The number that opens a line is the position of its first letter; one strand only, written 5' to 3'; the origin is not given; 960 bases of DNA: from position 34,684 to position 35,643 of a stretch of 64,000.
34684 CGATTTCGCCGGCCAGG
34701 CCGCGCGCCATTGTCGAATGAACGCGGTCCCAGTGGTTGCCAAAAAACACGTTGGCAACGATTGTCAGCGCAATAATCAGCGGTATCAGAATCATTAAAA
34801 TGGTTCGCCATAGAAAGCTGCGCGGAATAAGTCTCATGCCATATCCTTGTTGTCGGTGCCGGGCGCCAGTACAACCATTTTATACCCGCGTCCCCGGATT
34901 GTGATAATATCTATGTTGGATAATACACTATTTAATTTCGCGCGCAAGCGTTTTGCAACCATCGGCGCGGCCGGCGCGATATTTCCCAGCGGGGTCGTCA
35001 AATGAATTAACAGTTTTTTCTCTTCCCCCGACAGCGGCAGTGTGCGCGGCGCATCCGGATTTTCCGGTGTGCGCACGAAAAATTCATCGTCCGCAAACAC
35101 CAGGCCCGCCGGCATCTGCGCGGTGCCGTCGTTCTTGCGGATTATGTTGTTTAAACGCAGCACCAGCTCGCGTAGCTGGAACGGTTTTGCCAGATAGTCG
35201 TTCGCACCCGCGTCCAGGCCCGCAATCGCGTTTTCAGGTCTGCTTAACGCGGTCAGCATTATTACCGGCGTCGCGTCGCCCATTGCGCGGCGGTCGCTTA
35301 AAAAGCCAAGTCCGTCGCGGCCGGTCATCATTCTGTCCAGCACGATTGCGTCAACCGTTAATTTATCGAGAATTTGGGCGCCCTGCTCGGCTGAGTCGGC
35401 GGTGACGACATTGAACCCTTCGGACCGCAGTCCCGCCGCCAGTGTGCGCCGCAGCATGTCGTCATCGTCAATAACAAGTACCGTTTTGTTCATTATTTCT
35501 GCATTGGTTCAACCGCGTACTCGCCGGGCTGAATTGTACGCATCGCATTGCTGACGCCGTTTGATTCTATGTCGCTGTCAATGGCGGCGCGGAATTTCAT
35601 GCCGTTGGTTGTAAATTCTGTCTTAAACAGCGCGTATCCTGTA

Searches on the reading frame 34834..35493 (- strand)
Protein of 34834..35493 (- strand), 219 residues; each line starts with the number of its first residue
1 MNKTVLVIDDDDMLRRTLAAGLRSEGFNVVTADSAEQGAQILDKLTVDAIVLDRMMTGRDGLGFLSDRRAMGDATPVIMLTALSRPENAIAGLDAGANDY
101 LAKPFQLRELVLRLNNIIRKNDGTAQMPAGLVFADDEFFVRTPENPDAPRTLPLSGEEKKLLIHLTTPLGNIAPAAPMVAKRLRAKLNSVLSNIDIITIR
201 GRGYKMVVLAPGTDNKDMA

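Call 14: search_protein_families(library=pfam, proteins=[window:34834-35493:-], max_evalue=0.001)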
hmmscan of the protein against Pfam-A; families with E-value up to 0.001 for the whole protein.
window:34834-35493:- (219 aa): 1 family
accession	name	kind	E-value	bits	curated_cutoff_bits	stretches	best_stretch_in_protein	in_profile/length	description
PF00072.30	Response_reg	-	1.4e-26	93.2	30.2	1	5-114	1-110/111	Response regulator receiver domain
